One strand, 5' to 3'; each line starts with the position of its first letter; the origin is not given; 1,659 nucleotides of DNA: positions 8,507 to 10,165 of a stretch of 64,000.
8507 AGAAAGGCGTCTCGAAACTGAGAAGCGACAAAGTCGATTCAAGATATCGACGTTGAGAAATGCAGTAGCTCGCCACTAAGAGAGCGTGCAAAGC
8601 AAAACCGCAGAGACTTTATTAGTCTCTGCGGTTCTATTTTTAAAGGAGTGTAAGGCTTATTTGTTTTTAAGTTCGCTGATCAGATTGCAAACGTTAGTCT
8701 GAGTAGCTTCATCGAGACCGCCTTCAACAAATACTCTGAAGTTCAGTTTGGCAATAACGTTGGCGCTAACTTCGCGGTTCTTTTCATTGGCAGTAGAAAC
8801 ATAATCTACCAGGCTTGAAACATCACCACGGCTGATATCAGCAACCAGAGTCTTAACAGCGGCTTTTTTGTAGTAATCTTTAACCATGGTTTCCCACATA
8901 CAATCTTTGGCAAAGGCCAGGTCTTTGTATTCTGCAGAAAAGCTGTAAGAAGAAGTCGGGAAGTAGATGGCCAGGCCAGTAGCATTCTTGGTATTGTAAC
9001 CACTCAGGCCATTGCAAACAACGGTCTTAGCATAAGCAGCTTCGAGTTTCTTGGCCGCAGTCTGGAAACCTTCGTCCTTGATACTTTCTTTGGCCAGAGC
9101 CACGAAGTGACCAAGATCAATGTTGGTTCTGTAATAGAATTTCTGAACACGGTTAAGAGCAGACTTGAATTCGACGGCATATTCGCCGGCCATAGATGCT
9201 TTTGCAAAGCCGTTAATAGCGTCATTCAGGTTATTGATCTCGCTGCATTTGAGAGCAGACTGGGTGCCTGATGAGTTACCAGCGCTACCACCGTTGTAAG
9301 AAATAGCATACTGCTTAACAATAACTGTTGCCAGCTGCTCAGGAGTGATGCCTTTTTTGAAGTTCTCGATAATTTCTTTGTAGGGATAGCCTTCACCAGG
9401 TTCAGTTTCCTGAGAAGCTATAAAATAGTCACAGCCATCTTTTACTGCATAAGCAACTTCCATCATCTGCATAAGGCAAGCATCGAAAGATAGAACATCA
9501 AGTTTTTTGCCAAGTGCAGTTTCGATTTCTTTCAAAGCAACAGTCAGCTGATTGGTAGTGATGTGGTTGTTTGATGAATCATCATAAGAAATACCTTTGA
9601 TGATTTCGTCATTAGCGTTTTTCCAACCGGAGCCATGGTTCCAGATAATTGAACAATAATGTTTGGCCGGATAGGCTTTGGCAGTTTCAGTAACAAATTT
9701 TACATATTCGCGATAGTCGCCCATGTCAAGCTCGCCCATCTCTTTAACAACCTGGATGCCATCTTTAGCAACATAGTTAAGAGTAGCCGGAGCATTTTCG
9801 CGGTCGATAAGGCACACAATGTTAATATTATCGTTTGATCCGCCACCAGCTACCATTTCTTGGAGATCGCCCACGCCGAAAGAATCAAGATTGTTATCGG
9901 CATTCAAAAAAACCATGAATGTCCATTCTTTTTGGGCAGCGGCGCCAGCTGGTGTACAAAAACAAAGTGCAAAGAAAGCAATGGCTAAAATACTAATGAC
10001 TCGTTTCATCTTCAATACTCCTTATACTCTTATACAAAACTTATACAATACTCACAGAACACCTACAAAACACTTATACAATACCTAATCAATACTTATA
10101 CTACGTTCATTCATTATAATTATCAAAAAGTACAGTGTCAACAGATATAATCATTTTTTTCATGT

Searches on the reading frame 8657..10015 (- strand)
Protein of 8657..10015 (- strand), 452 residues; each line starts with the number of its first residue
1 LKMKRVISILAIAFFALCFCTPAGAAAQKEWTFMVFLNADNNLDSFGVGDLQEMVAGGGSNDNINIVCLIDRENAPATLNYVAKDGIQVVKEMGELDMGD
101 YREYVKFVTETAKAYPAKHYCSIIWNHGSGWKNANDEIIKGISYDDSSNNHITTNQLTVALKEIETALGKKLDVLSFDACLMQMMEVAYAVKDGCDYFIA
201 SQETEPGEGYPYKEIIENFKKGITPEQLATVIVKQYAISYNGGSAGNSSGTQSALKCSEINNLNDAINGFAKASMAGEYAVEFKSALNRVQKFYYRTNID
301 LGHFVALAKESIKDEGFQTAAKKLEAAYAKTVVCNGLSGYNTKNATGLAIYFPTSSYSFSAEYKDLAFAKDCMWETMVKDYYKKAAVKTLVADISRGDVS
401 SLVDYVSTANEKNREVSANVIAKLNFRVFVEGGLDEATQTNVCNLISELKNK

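Call 9: search_protein_families(library=pfam, proteins=[window:8657-10015:-], max_evalue=0.1)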
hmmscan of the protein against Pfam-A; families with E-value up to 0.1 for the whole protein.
window:8657-10015:- (452 aa): 1 family
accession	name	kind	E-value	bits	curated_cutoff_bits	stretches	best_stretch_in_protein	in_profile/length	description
PF03415.19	Peptidase_C11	-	2.8e-55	188.8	25.8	1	35-379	1-357/359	Clostripain family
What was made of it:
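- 8657..10015 (-): C11a clostripain-family peptidase: the resident gene flanking the insertion site. Pfam PF03415, E = 2.8e-55 (call 9).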

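Call 92: find_encoding_contigs(protein=window:8657-10009:-, flank=8000, max_places=8)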
Protein window:8657-10009:- (450 aa): 3 contigs read that carry it; 2 places shown.
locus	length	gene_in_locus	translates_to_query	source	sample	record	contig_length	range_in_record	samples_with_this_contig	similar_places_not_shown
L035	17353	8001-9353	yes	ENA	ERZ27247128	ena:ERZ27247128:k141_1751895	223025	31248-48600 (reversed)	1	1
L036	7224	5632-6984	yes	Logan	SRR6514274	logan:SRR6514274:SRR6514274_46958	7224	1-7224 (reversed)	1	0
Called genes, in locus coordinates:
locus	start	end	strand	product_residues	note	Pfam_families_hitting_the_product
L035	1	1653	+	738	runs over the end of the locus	-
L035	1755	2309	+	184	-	-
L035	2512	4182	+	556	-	-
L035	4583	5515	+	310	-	-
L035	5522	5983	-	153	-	PF00583:Acetyltransf_1, PF13673:Acetyltransf_10, PF13508:Acetyltransf_7, PF08445:FR47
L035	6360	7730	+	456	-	PF03415:Peptidase_C11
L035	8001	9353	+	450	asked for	PF03415:Peptidase_C11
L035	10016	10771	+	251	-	-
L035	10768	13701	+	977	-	-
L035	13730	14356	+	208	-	-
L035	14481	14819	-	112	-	PF04977:DivIC (faint), PF04912:Dynamitin (weak)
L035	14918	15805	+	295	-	-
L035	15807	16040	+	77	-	-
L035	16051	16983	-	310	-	PF12679:ABC2_membrane_2 (faint), PF12730:ABC2_membrane_4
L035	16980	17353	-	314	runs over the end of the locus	PF00005:ABC_tran, PF13304:AAA_21 (weak)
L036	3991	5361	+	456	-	PF03415:Peptidase_C11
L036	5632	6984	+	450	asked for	PF03415:Peptidase_C11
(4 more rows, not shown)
